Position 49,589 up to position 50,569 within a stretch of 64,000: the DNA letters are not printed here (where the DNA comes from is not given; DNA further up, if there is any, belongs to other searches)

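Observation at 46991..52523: Acetogen-style methyl-branch block: folD, lipoyl-carrier, metV, metF, flanked by trpE and argG with overlapping junctions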

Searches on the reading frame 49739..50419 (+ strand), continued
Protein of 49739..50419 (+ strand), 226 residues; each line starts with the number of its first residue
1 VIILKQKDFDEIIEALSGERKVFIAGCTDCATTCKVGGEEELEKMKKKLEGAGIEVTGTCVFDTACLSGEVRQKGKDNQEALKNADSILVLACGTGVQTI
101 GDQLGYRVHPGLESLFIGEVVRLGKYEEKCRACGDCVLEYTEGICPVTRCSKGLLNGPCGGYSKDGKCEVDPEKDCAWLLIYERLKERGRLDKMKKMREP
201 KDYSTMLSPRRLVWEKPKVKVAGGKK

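Call 63: search_protein_families(library=pfam, proteins=[L041:6213-8249:+, L041:8589-10004:+, L041:10715-11098:+, L041:10956-11675:+, L041:11763-13337:+, L041:13382-14260:+, L010:5632-6426:+, L010:8024-9403:+, L010:9400-9888:+, L016:18432-19493:+], max_evalue=0.01)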
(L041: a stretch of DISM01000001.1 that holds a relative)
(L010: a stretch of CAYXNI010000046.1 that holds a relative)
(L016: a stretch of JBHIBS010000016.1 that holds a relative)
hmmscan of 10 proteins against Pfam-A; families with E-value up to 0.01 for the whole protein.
L041:6213-8249:+ (678 aa): 4 families
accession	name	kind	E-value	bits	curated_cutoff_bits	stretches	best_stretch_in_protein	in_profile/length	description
PF03483.22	B3_4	-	2.6e-62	209.9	29.3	1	100-271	2-173/174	B3/4 domain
PF17759.6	tRNA_synthFbeta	-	2.4e-42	145.3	22.4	1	361-568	1-214/214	Phenylalanyl tRNA synthetase beta chain CLM domain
PF03147.19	FDX-ACB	-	9e-19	68.2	31.1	1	586-678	2-94/94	Ferredoxin-fold anticodon binding domain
PF03484.21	B5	-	1e-18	67.7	28.6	1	293-358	2-67/67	tRNA synthetase B5 domain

L041:8589-10004:+ (471 aa): 23 families
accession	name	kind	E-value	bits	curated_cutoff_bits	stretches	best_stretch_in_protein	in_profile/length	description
PF12002.13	MgsA_C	-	1.8e-70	236.6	27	1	303-465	1-166/167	MgsA AAA+ ATPase C terminal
PF16193.11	AAA_assoc_2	-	1.7e-25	89.5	34.3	1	224-302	4-81/81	AAA C-terminal domain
PF05496.18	RuvB_N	-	2.1e-16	60.5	27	1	54-173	1-116/159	Holliday junction DNA helicase RuvB P-loop domain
PF00004.35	AAA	-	5.2e-16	59.7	21.2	1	87-194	1-125/131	ATPase family associated with various cellular activities (AAA)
PF01078.27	Mg_chelatase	-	1.8e-07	31.2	20.3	1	85-114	23-52/207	Magnesium chelatase, subunit ChlI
PF07728.20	AAA_5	-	2.5e-07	31.2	22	1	87-174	2-99/139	AAA domain (dynein-related subfamily)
PF00158.32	Sigma54_activat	-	3.6e-06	27.2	20.2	1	82-178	20-130/168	Sigma-54 interaction domain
PF13191.12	AAA_16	-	3.8e-06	27.9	32.6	1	76-108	16-49/167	AAA ATPase domain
PF20720.3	nSTAND3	-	2.6e-05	24.4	27.2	1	85-148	18-72/155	Novel STAND NTPase 3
PF13604.12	AAA_30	-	3.5e-05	24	27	1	87-179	21-128/191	AAA domain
PF13173.12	AAA_14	-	3.6e-05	24.2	27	1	87-160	5-81/129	AAA domain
PF14532.12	Sigma54_activ_2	-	4.2e-05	24.2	25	1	83-181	20-112/138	Sigma-54 interaction domain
PF13401.12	AAA_22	-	6.2e-05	23.8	27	1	86-160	7-87/130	AAA domain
PF25199.1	nSTAND_NTPase5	-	0.00034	20.9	34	1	79-162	36-117/145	Novel STAND NTPase 5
PF01443.25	Viral_helicase1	-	0.00037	20.8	21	1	88-183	2-101/228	Viral superfamily 1 RNA helicase core domain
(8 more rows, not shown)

L041:10715-11098:+ (127 aa): 1 family
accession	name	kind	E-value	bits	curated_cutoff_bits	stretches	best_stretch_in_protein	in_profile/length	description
PF01592.21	NifU_N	-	9.8e-53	178.1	22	1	5-125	1-124/127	NifU-like N terminal domain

L041:10956-11675:+ (239 aa): 1 family
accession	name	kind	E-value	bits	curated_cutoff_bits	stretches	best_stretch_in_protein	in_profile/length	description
PF01812.26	5-FTHF_cyc-lig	-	1.3e-46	159.3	27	1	58-237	1-184/186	5-formyltetrahydrofolate cyclo-ligase family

L041:11763-13337:+ (524 aa): 4 families
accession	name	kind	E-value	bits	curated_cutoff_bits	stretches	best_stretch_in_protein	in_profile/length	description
PF12072.13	RNase_Y_N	-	3.5e-53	180.5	32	1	12-209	4-201/201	RNase Y N-terminal region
PF01966.28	HD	-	3.6e-17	63.2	22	1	341-432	2-115/116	HD domain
PF00013.35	KH_1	-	2.2e-06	27.8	21.5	1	219-271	5-61/66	KH domain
PF08668.18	HDOD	-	0.0085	16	22.9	0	340-396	95-152/196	HDOD domain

L041:13382-14260:+ (292 aa): 2 families
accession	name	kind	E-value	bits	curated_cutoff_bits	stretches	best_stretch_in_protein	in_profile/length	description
PF13277.11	YmdB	-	1.4e-106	355.8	27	1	23-275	1-253/253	YmdB-like protein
PF00149.33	Metallophos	-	2.7e-07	31.7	21.5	1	20-199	1-190/191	Calcineurin-like phosphoesterase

L010:5632-6426:+ (264 aa): 1 family
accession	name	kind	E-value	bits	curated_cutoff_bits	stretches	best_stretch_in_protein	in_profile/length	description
PF02811.25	PHP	-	4.1e-08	34.2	26.4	1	5-100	1-89/164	PHP domain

L010:8024-9403:+ (459 aa): 5 families
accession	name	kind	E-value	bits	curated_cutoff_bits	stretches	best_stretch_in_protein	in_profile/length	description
PF13175.12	AAA_15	-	5.6e-22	79.3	32.1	2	260-384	248-373/374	AAA ATPase domain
PF13304.12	AAA_21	-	3.4e-21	77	27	2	314-385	232-303/304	AAA domain, putative AbiEii toxin, Type IV TA system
PF12476.13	DUF3696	-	2.1e-12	47.5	22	1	397-443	1-50/52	Protein of unknown function (DUF3696)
PF13476.12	AAA_23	-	0.0023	19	27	1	5-45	2-42/201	AAA domain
PF02463.25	SMC_N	-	0.0032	17.4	40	1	1-42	1-44/220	RecF/RecN/SMC N terminal domain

L010:9400-9888:+ (162 aa): 0 families

L016:18432-19493:+ (353 aa): 2 families
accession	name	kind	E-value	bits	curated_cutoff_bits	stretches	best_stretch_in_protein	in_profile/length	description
PF01717.24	Meth_synt_2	-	0.0015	18.3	21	1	181-338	169-317/324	Cobalamin-independent synthase, Catalytic domain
PF17424.7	DUF5411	-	0.0099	16.3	30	0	66-110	52-96/134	Family of unknown function (DUF5411)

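Call 64: predict_structure(alignment_id=A3)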
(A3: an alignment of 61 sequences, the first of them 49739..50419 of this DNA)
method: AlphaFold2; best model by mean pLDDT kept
length: 226 residues; sequences in the alignment: 61
mean_pLDDT: 83.2   pTM: 0.80
mean pLDDT of the five models: 83.2, 83.1, 82.7, 81.4, 78.4
residues with pLDDT >= 90: 117; 70-90: 58; 50-70: 40; < 50: 11
segments of 3 or more residues with pLDDT < 50: 210-214, 224-226
pLDDT, mean of each block of 10 residues (from residue 1): 83 95 95 89 98 98 89 97 98 91 95 69 52 74 85 70 90 90 93 83 61 56 49
secondary structure, 60 per line:
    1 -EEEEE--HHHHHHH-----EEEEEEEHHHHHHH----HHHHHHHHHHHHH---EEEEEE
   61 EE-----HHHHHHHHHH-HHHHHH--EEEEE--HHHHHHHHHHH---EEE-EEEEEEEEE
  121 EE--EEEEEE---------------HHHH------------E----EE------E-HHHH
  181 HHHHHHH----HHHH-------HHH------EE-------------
elements in order: E2-6 H9-15 E21-27 H28-34 H39-51 E55-62 H68-77 H79-84 E87-91 H94-104 E108-110 E112-122 E125-130 H146-149 H177-187 H192-195
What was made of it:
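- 49739..50419 (+): metV: Cys-rich Fe-S/Zn subunit of type II methylene-THF reductase. The AF2 model has pLDDT 83 and shows a Rossmann-like N-domain plus a Cys-rich C-domain (call 64).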

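Call 66: fold_search(model_id=the predicted structure, library=pdb)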
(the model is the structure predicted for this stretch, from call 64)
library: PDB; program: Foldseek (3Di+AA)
matches with E <= 10: 1736; with E <= 0.001: 1
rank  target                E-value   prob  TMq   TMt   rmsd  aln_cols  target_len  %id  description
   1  7sil_A                8.0e-04  1.00  0.29  0.10   3.8        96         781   17  Structure of positive allosteric modulator-bound active human calcium-sensing receptor (released 2022-01-19)
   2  8wpu_B                1.1e-03  1.00  0.29  0.09   3.6        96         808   16  Human calcium-sensing receptor(CaSR) bound to cinacalcet in complex with Gq protein (released 2023-11-22)
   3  8wpu_A                1.2e-03  1.00  0.29  0.09   3.8        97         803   15  Human calcium-sensing receptor(CaSR) bound to cinacalcet in complex with Gq protein (released 2023-11-22)
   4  3dtv_A                1.4e-03  1.00  0.32  0.34   3.3       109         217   18  Crystal structure of arylmalonate decarboxylase (released 2009-07-21)
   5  3ks9_B                1.7e-03  1.00  0.32  0.18   3.6       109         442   12  Metabotropic glutamate receptor mGluR1 complexed with LY341495 antagonist (released 2009-12-08)
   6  8szg_B                1.7e-03  1.00  0.29  0.09   3.7        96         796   17  Cryo-EM structure of cinacalcet-bound human calcium-sensing receptor CaSR-Gq complex in lipid nanodiscs (released 2024-02-07)
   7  4ey3                  1.7e-03  1.00  0.29  0.19   4.0       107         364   16  Crystal structure of solute binding protein of ABC transporter in complex with p-hydroxybenzoic acid (released 2012-05-30)
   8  4nv3_A                1.8e-03  1.00  0.33  0.22   3.3       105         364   13  The crystal structure of a solute-binding protein (N280D mutant) from Anabaena variabilis ATCC 29413 in complex with v (released 2013-12-11)
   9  8szg_A                1.8e-03  1.00  0.28  0.09   3.9        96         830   17  Cryo-EM structure of cinacalcet-bound human calcium-sensing receptor CaSR-Gq complex in lipid nanodiscs (released 2024-02-07)
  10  9asb_R                2.0e-03  1.00  0.30  0.09   3.5        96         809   16  Structure of human calcium-sensing receptor in complex with chimeric Gq (miniGisq) protein in nanodiscs (released 2024-04-17)
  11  9c2f_A                2.3e-03  1.00  0.29  0.10   3.8        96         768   17  Structure of Calcium-Sensing Receptor in complex with positive allosteric modulator '54149 (released 2024-10-02)
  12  4obb_A                2.5e-03  1.00  0.32  0.21   3.8       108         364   15  The crystal structure of a solute-binding protein from Anabaena variabilis ATCC 29413 in complex with (3S)-3-methyl-2- (released 2014-03-19)
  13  9avl_Q                2.5e-03  1.00  0.29  0.09   3.8        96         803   17  Structure of human calcium-sensing receptor in complex with Gi3 protein in nanodiscs (released 2024-04-17)
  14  6c75_A                2.8e-03  1.00  0.33  0.21   3.4        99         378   12  Structure of Iron containing alcohol dehydrogenase from Thermococcus thioreducens in a monoclinic crystal form (released 2019-01-23)
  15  7m3e_B                2.8e-03  1.00  0.29  0.09   3.7        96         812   16  Asymmetric Activation of the Calcium Sensing Receptor Homodimer (released 2021-06-30)
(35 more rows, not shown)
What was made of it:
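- Tried and rejected: The AlphaFold2 model of MetV (pLDDT 83, call 64) was compared with the PDB by Foldseek (call 66).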

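Call 67: search_protein_families(library=ncbifam, proteins=[L016:10738-12219:+, L016:12219-12944:+, L016:12829-13785:+, L016:18432-19493:+, L016:13814-14686:+, L012:8191-9654:+, L022:11533-12969:+], max_evalue=1e-10)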
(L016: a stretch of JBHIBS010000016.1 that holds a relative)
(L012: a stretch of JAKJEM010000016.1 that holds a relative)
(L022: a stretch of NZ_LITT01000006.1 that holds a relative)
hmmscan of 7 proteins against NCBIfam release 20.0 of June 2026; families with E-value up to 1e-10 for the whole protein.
L016:10738-12219:+ (493 aa): 37 families (the best 25 are shown)
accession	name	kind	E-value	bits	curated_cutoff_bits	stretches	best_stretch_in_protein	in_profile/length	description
TIGR01350.1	lipoamide_DH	equivalog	1.2e-164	548.4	408.8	1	26-489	1-460/461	dihydrolipoyl dehydrogenase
TIGR02053.1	MerA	equivalog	2.9e-118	395.8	454.45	1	27-481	1-451/465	mercury(II) reductase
NF003585.0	PRK05249.1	equivalog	2.6e-104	349.4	465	1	23-483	3-457/464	Si-specific NAD(P)(+) transhydrogenase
NF004943.0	PRK06292.2-1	equivalog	1.4e-102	343.8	432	1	26-483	3-455/456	dihydrolipoyl dehydrogenase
NF004945.0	PRK06292.2-3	equivalog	7.6e-99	331.7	494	1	26-480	3-449/457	dihydrolipoyl dehydrogenase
NF004947.0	PRK06292.2-5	equivalog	3.8e-98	329.4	592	1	25-482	2-457/474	dihydrolipoyl dehydrogenase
NF004776.0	PRK06116.1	equivalog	6.6e-97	325.3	480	1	25-475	3-445/450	glutathione-disulfide reductase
NF004946.0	PRK06292.2-4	subfamily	1.3e-94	317.6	634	1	26-482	3-469/487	dihydrolipoyl dehydrogenase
NF004991.0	PRK06370.1-3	subfamily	2e-94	317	620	1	24-483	33-487/509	FAD-containing oxidoreductase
NF004992.0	PRK06370.1-4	equivalog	7e-94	314.8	629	1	25-481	3-453/459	FAD-containing oxidoreductase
NF005883.0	PRK07845.1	equivalog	7.8e-94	315.3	479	1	28-484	4-460/466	NAD(P)H-quinone dehydrogenase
TIGR01424.1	gluta_reduc_2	equivalog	1.8e-87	293.8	606.05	1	26-475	2-441/446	glutathione-disulfide reductase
NF005884.0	PRK07846.1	equivalog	1.2e-82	278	501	1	25-479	2-447/454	mycothione reductase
TIGR01421.1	gluta_reduc_1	equivalog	6.4e-80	269.5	556.15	1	26-475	2-445/450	glutathione-disulfide reductase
NF010311.1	PRK13748.1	subfamily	4e-79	266.9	600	1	15-480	86-545/560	mercury(II) reductase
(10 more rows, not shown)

L016:12219-12944:+ (241 aa): 5 families
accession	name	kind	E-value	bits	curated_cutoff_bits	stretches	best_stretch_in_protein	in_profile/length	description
NF010925.0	PRK14345.1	equivalog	6.6e-56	189.5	155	1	6-222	8-222/236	lipoyl(octanoyl) transferase LipB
TIGR00214.1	lipB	equivalog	2.4e-54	183.7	83.55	1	36-218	6-187/187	lipoyl(octanoyl) transferase LipB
NF010922.0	PRK14342.1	equivalog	1.1e-46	158.8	235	1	11-222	5-208/215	lipoyl(octanoyl) transferase LipB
NF010921.0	PRK14341.1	equivalog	6.1e-46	156.7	230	1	9-219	15-225/230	lipoyl(octanoyl) transferase LipB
NF010923.0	PRK14343.1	equivalog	9.9e-38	130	298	1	8-223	11-224/237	lipoyl(octanoyl) transferase LipB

L016:12829-13785:+ (318 aa): 5 families
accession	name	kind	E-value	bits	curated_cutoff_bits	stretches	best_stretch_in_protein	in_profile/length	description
NF004019.1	PRK05481.1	subfamily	5.3e-121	403.3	203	1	44-308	12-276/286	lipoyl synthase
NF009544.0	PRK12928.1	subfamily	7.6e-118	393.1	210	1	19-307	14-295/300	lipoyl synthase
NF053790.1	LplA_LipA_fuse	exception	2.3e-117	393.1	800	1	44-307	344-605/606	bifunctional lipoate--protein ligase/lipoyl synthase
TIGR00510.1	lipA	equivalog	3.9e-110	367.9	310.25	1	19-311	11-296/302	lipoyl synthase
TIGR00433.2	bioB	equivalog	1.4e-11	44.2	225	1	87-277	49-239/307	biotin synthase BioB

L016:18432-19493:+ (353 aa): 0 families

L016:13814-14686:+ (290 aa): 3 families
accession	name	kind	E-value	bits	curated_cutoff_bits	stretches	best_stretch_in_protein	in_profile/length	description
NF006396.0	PRK08645.1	equivalog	5.7e-71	239.4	453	1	2-274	314-587/611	bifunctional homocysteine S-methyltransferase/methylenetetrahydrofolate reductase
TIGR00676.1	fadh2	equivalog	1.2e-20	74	293.7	1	16-286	4-272/275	methylenetetrahydrofolate reductase [NAD(P)H]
TIGR00677.1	fadh2_euk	equivalog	9.6e-13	48.1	310.05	1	67-286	59-273/281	methylenetetrahydrofolate reductase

L012:8191-9654:+ (488 aa): 41 families (the best 25 are shown)
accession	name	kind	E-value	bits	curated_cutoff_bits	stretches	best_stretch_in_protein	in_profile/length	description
TIGR01350.1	lipoamide_DH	equivalog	1e-166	555.3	408.8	1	35-487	2-460/461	dihydrolipoyl dehydrogenase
TIGR02053.1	MerA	equivalog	1.4e-105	354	454.45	1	35-480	1-452/465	mercury(II) reductase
NF004776.0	PRK06116.1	equivalog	2.3e-103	346.6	480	1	33-473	3-445/450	glutathione-disulfide reductase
NF003585.0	PRK05249.1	equivalog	3.8e-102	342.3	465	1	32-475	4-451/464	Si-specific NAD(P)(+) transhydrogenase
TIGR01424.1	gluta_reduc_2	equivalog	2.7e-99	332.8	606.05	1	34-473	2-441/446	glutathione-disulfide reductase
NF004943.0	PRK06292.2-1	equivalog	9.3e-97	324.6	432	1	33-479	2-453/456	dihydrolipoyl dehydrogenase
NF005883.0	PRK07845.1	equivalog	3.8e-92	309.7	479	1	36-479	4-457/466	NAD(P)H-quinone dehydrogenase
NF004992.0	PRK06370.1-4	equivalog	4.5e-89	299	629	1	34-474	4-448/459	FAD-containing oxidoreductase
NF005884.0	PRK07846.1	equivalog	6.4e-89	298.6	501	1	34-475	3-445/454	mycothione reductase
NF004945.0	PRK06292.2-3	equivalog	3.1e-88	296.7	494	1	35-474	4-445/457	dihydrolipoyl dehydrogenase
NF004991.0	PRK06370.1-3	subfamily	1.1e-87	294.8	620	1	34-481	35-487/509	FAD-containing oxidoreductase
NF004947.0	PRK06292.2-5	equivalog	2.7e-85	287.1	592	1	34-477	3-454/474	dihydrolipoyl dehydrogenase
NF004946.0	PRK06292.2-4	subfamily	1.4e-82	278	634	1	34-478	3-467/487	dihydrolipoyl dehydrogenase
TIGR01421.1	gluta_reduc_1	equivalog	6.6e-81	272.8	556.15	1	34-473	2-445/450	glutathione-disulfide reductase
TIGR03452.1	mycothione_red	equivalog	4.6e-78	263.1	635.65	1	34-475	2-446/452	mycothione reductase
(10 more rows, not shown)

L022:11533-12969:+ (479 aa): 42 families (the best 25 are shown)
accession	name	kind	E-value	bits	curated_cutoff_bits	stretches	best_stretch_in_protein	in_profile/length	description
TIGR01350.1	lipoamide_DH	equivalog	2e-155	518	408.8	1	20-476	2-460/461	dihydrolipoyl dehydrogenase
NF003585.0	PRK05249.1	equivalog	2e-101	339.9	465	1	18-470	5-457/464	Si-specific NAD(P)(+) transhydrogenase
TIGR02053.1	MerA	equivalog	5e-100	335.7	454.45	1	20-465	1-448/465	mercury(II) reductase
NF004991.0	PRK06370.1-3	subfamily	3.6e-99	332.6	620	1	20-466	36-483/509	FAD-containing oxidoreductase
NF005883.0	PRK07845.1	equivalog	1.5e-93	314.3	479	1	20-473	3-462/466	NAD(P)H-quinone dehydrogenase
NF004947.0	PRK06292.2-5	equivalog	6.5e-92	308.9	592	1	21-473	5-461/474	dihydrolipoyl dehydrogenase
NF004946.0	PRK06292.2-4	subfamily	1.3e-91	307.7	634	1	20-472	4-472/487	dihydrolipoyl dehydrogenase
NF004945.0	PRK06292.2-3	equivalog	6.3e-89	299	494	1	21-464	5-446/457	dihydrolipoyl dehydrogenase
NF005884.0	PRK07846.1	equivalog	1.8e-87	293.9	501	1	21-471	5-452/454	mycothione reductase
NF004776.0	PRK06116.1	equivalog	5.1e-87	292.7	480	1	21-463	6-446/450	glutathione-disulfide reductase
NF004943.0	PRK06292.2-1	equivalog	6.4e-86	288.9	432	1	19-468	3-453/456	dihydrolipoyl dehydrogenase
NF004992.0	PRK06370.1-4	equivalog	5.5e-84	282.2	629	1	21-471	6-456/459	FAD-containing oxidoreductase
NF004939.0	PRK06292.1-1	equivalog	1.8e-83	280.9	435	1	18-475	4-463/476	dihydrolipoyl dehydrogenase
TIGR01424.1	gluta_reduc_2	equivalog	7.6e-80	268.7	606.05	1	22-463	5-442/446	glutathione-disulfide reductase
TIGR03452.1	mycothione_red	equivalog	1.3e-75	255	635.65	1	21-467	4-449/452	mycothione reductase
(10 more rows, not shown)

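Call 76: search_protein_families(library=pfam, proteins=[L055:3619-4857:+, L055:5269-6573:+, L055:6507-8054:+, L040:12225-13442:+, L040:13726-14760:+, L024:2802-3752:+, L024:3756-4523:+, L024:7004-8083:-, L019:12227-13273:-, L019:8942-9613:-], max_evalue=0.001)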
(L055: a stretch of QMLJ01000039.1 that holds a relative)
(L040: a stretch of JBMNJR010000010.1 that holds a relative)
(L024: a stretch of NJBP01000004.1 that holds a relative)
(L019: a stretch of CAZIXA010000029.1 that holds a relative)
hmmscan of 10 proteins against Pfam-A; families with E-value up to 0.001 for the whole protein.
L055:3619-4857:+ (413 aa): 2 families
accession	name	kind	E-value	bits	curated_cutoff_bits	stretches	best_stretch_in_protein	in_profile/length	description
PF01571.26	GCV_T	-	2.3e-82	276.5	25.6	1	58-306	2-254/255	Aminomethyltransferase folate-binding domain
PF08669.17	GCV_T_C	-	3.4e-18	65.8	25.9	1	331-408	1-80/80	Glycine cleavage T-protein C-terminal barrel domain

L055:5269-6573:+ (435 aa): 1 family
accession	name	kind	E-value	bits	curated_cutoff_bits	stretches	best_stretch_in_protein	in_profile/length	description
PF02347.22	GDC-P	-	4.4e-113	378.8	26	1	2-434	2-428/429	Glycine cleavage system P-protein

L055:6507-8054:+ (516 aa): 4 families
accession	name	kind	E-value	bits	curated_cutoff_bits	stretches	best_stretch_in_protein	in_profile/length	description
PF21478.3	GcvP2_C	-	6.2e-27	94.4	27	1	372-469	1-100/122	Glycine dehydrogenase, C-terminal domain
PF00266.25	Aminotran_5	-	2.2e-08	33.9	21.5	1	178-299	84-207/371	Aminotransferase class-V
PF02347.22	GDC-P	-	1.1e-07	31.6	26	1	123-406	98-380/429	Glycine cleavage system P-protein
PF01212.27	Beta_elim_lyase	-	3.4e-05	23.8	27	1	138-268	35-171/288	Beta-eliminating lyase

L040:12225-13442:+ (406 aa): 4 families
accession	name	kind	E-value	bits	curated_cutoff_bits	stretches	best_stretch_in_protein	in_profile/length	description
PF01609.27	DDE_Tnp_1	-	1.4e-21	77.6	23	1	137-385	6-198/200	Transposase DDE domain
PF05598.16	DUF772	-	6.9e-16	58.5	23.1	1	48-122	1-73/74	Transposase domain (DUF772)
PF13751.12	DDE_Tnp_1_6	-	2.6e-05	25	25.1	1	310-384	42-118/125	Transposase DDE domain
PF13612.12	DDE_Tnp_1_3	-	0.00046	20.6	27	0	140-224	10-89/155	Transposase DDE domain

L040:13726-14760:+ (345 aa): 1 family
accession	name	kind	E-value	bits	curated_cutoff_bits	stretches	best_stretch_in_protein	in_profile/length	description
PF01208.23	URO-D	-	5e-26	92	23.9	1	90-333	98-346/346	Uroporphyrinogen decarboxylase (URO-D)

L024:2802-3752:+ (317 aa): 1 family
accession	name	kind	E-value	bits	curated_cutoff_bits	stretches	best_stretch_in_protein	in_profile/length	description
PF01063.24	Aminotran_4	-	2.2e-37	129.5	28.5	1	44-276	2-222/223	Amino-transferase class IV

L024:3756-4523:+ (256 aa): 1 family
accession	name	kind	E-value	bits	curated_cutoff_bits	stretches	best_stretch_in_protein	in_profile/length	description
PF19328.4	DAP_DH_C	-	1.2e-36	126.7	23.3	1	37-225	1-193/206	2,4-diaminopentanoate dehydrogenase C-terminal domain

L024:7004-8083:- (360 aa): 5 families
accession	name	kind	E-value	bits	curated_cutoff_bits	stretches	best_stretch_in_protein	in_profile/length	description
PF01551.29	Peptidase_M23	-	8.2e-33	112.9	28.7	1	256-354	2-96/96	Peptidase family M23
PF01476.26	LysM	-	9e-26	90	20.9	2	179-222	1-43/43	LysM domain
PF23446.1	LysM1_NFP_LYK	-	3.4e-05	25.1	36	0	180-223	11-55/60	NFP/LYK LysM1 domain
PF23473.1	LysM3_LYK4_5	-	3.5e-05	24.2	29.3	0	179-214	5-40/48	LYK4/5 LysM3 domain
PF04225.17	LysM_OapA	-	0.00031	21.2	22.3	0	179-208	5-34/85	Opacity-associated protein A LysM-like domain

L019:12227-13273:- (349 aa): 4 families
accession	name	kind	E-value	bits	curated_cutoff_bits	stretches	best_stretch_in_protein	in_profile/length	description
PF01551.29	Peptidase_M23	-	3e-32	111.1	28.7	1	245-343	2-96/96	Peptidase family M23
PF01476.26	LysM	-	2.5e-25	88.6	20.9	2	168-211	1-43/43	LysM domain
PF23446.1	LysM1_NFP_LYK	-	2.2e-06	28.9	36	0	169-212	11-55/60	NFP/LYK LysM1 domain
PF23473.1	LysM3_LYK4_5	-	6.7e-06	26.5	29.3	0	168-203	5-40/48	LYK4/5 LysM3 domain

L019:8942-9613:- (224 aa): 1 family
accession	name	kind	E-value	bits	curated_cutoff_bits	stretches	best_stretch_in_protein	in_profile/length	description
PF01810.24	LysE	-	4.4e-33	114.9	25.6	1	36-218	1-190/193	LysE type translocator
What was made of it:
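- L055 has a full gcvT-gcvH-gcvP set after metF, which fits the shared-substrate explanation (call 76). L055 has metV-metF-gcvT-gcvH-gcvPA-gcvPB (call 76).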
